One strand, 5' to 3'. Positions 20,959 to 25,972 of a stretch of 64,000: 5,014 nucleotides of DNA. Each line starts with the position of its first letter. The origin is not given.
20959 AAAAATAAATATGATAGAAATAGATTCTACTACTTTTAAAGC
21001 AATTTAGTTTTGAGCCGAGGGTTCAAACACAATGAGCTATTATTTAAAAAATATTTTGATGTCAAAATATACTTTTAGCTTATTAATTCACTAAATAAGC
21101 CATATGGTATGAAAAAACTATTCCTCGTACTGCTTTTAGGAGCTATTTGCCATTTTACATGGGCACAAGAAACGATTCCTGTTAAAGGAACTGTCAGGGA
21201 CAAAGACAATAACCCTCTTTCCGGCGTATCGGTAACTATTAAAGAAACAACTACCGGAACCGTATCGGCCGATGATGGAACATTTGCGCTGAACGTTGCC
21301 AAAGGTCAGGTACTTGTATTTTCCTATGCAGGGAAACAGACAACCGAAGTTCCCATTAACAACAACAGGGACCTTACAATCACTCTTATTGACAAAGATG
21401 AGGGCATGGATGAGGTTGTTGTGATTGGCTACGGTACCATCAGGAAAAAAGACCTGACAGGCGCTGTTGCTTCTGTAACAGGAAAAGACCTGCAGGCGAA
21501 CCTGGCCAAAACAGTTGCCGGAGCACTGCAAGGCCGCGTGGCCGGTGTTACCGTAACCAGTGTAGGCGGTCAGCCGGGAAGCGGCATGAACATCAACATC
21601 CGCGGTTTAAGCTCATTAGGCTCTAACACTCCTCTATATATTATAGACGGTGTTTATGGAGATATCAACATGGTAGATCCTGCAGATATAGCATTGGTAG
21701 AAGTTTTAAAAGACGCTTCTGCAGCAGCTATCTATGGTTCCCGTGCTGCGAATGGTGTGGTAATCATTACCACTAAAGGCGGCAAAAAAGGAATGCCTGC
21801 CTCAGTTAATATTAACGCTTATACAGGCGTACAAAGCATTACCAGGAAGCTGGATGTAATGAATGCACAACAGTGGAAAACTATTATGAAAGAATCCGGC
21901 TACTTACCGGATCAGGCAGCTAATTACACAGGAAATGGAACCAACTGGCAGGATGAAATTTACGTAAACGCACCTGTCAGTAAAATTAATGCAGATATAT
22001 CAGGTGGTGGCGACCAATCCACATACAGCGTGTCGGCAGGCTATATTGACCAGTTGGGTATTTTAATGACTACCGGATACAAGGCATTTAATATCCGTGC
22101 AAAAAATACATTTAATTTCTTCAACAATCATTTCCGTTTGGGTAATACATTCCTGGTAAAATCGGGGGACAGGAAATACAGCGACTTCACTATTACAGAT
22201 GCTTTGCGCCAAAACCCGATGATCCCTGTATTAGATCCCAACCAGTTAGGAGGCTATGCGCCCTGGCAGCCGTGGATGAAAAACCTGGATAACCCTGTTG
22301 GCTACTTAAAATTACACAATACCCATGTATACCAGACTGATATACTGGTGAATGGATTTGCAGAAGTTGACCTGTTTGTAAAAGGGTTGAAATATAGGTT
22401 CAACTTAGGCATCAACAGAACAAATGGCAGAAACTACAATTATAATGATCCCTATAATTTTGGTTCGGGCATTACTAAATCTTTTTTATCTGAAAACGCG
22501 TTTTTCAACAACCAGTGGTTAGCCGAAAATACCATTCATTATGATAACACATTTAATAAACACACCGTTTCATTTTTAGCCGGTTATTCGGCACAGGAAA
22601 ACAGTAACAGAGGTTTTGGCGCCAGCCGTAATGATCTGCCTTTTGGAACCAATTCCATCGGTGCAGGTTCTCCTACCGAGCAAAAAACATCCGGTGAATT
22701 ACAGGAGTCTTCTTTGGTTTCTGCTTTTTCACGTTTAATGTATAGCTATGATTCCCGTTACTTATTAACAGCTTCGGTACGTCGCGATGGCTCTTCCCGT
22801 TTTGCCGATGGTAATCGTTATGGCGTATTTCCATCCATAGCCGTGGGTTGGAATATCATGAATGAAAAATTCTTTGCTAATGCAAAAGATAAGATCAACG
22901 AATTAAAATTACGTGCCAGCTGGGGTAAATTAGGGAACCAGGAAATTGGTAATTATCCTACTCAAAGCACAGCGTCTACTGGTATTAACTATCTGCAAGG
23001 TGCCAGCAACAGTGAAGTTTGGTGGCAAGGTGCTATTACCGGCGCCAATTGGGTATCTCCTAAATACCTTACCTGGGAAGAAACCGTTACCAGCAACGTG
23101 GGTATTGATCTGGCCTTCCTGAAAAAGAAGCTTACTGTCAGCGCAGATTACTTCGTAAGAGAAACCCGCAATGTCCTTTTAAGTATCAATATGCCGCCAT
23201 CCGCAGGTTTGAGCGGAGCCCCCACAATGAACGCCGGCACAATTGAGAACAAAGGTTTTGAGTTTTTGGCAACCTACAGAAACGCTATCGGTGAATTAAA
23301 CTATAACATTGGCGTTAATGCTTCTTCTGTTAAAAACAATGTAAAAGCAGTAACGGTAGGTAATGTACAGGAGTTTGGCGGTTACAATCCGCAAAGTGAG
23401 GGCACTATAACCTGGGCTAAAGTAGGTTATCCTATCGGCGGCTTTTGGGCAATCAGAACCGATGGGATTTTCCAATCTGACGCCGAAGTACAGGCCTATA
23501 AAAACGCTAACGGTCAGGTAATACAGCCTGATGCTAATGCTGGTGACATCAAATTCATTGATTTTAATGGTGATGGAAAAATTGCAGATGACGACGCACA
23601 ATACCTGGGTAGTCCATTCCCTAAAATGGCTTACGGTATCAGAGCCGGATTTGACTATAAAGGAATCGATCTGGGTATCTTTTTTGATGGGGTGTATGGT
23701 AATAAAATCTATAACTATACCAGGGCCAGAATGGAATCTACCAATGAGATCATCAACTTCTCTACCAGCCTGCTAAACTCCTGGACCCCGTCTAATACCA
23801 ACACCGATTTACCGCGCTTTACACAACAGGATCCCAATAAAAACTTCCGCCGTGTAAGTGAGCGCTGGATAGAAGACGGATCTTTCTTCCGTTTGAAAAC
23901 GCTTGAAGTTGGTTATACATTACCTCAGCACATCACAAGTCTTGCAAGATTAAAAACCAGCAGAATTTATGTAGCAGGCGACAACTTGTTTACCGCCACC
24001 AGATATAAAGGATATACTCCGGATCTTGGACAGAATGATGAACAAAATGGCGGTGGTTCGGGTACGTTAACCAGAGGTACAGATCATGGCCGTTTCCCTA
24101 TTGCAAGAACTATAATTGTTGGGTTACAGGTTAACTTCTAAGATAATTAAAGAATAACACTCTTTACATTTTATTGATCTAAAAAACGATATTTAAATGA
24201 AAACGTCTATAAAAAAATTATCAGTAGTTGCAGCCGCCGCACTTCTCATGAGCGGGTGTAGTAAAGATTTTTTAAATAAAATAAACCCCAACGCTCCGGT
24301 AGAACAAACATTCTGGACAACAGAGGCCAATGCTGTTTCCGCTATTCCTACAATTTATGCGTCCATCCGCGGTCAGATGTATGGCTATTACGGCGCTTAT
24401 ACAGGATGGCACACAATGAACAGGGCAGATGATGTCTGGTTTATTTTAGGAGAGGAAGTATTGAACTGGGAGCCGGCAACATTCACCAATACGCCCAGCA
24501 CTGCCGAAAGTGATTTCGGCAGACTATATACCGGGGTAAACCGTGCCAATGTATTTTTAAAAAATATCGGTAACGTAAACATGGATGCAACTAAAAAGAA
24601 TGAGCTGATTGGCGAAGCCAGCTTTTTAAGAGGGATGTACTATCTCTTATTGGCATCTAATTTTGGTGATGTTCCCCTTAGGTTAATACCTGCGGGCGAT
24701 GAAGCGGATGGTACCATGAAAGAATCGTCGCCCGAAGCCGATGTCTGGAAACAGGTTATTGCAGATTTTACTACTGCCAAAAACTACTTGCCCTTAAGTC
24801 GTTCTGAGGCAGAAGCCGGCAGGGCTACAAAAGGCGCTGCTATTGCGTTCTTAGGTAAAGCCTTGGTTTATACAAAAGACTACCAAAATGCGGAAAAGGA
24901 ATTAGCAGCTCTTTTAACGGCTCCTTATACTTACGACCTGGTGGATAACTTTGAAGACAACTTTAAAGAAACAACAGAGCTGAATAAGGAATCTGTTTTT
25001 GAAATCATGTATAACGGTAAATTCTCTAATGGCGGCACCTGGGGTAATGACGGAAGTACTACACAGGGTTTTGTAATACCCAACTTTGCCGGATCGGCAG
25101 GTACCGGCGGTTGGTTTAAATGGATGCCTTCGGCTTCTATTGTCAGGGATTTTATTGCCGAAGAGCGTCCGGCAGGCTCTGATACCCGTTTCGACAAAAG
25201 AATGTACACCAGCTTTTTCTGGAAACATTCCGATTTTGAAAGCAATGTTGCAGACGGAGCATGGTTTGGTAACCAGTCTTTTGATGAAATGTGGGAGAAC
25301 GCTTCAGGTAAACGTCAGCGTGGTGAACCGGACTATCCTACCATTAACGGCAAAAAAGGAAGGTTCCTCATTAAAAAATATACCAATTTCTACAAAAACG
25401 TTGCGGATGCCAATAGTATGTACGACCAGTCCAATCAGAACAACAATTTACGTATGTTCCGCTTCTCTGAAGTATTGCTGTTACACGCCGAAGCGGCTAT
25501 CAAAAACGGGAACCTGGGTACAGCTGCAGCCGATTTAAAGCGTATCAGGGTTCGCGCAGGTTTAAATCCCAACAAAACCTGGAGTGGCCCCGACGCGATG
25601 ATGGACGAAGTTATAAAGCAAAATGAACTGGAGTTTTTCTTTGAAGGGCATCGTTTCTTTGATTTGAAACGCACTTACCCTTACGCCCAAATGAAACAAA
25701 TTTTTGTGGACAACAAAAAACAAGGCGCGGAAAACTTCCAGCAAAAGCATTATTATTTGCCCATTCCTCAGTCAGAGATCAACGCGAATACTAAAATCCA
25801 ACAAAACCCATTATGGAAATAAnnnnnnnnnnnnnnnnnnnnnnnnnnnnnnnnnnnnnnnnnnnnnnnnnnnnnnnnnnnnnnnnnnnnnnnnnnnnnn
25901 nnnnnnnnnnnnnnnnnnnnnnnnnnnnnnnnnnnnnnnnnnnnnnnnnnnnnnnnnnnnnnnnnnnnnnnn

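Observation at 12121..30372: Candidate glycosphingolipid-foraging PUL: endoglycoceramidase feeding Man-beta1,4-Glc phosphorylase without mannanase or epimerase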

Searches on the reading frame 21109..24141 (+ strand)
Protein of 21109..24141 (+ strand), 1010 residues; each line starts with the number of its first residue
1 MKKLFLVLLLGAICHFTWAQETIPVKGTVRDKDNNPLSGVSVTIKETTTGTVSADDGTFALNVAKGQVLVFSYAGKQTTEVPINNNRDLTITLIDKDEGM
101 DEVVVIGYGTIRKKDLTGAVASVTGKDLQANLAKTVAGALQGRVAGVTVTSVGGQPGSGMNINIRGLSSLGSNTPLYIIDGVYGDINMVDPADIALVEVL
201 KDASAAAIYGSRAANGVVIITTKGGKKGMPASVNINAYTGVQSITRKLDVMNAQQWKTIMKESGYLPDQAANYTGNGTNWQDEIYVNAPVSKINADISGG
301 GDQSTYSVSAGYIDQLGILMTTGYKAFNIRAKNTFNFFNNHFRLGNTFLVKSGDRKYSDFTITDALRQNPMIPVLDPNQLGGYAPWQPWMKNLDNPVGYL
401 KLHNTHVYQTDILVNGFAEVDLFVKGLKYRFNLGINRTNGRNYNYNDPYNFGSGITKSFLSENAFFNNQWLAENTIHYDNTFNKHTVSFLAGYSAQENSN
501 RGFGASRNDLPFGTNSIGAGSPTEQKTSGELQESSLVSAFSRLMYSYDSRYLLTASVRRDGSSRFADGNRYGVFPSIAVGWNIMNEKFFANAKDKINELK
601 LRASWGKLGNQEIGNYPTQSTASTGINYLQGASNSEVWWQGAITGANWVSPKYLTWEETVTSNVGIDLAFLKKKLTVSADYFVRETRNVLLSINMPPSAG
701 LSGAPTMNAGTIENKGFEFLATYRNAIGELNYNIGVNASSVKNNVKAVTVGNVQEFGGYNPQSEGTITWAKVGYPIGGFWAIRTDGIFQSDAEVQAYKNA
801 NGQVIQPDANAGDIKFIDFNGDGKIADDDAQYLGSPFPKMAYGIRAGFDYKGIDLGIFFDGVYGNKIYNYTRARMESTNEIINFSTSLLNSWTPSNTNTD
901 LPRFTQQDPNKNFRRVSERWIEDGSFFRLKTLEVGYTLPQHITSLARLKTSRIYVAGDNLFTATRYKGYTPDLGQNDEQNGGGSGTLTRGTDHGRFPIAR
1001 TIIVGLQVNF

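Call 3: search_protein_families(library=pfam, proteins=[window:21109-24141:+])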
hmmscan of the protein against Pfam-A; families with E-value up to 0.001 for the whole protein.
window:21109-24141:+ (1010 aa): 5 families
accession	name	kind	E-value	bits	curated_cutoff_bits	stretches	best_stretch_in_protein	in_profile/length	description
PF07715.20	Plug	-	1.3e-21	77.5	23.9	1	113-217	2-107/107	TonB-dependent Receptor Plug Domain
PF13715.12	CarbopepD_reg_2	-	2.7e-16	59.8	32.2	1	25-105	1-88/88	CarboxypepD_reg-like domain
PF00593.30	TonB_dep_Rec_b-barrel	-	1.2e-12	48.9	27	1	417-791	71-395/436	TonB dependent receptor-like, beta-barrel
PF13620.12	CarboxypepD_reg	-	4.5e-09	37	32.3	1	25-92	2-80/82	Carboxypeptidase regulatory-like domain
PF25020.1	TTR_TEN1-4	-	4.2e-05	23.8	27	1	25-74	9-60/86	Teneurin TTR-like domain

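Call 4: search_protein_families(library=ncbifam, proteins=[window:21109-24141:+])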
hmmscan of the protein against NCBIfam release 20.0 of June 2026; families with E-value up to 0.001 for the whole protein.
window:21109-24141:+ (1010 aa): 3 families
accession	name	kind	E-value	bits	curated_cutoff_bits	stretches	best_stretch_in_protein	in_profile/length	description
TIGR04056.1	OMP_RagA_SusC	subfamily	2.4e-256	853.7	368.25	1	24-1010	2-981/981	SusC/RagA family TonB-linked outer membrane protein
TIGR04057.1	SusC_RagA_signa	signature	1.4e-16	60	46.2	1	193-223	1-31/31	SusC/RagA subfamily TonB-dependent outer membrane receptor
NF053692.1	BamP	equivalog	0.0008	18.9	230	0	1-107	1-112/251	BamP family beta-barrel-assembly machinery protein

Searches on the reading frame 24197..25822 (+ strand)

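Call 3: search_protein_families(library=pfam, proteins=[window:24197-25822:+])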
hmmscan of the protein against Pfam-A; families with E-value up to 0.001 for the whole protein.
window:24197-25822:+ (541 aa): 2 families
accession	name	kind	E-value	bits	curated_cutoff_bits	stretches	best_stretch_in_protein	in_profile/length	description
PF07980.17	SusD_RagB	-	2.4e-46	159.2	23.1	1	264-540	1-297/297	SusD family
PF14322.12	SusD-like_3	-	1.1e-17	65.3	27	1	82-221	52-188/191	Starch-binding associating with outer membrane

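Call 4: search_protein_families(library=ncbifam, proteins=[window:24197-25822:+])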
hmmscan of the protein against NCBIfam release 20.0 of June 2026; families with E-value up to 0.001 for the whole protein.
window:24197-25822:+ (541 aa): 2 families
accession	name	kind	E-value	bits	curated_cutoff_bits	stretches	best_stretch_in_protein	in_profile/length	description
NF033071.0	SusD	exception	3.6e-22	78.3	725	1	101-538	113-556/558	starch-binding outer membrane lipoprotein SusD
NF033072.0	NanU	exception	3.3e-12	46.3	425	1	10-271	9-278/521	SusD family outer membrane lipoprotein NanU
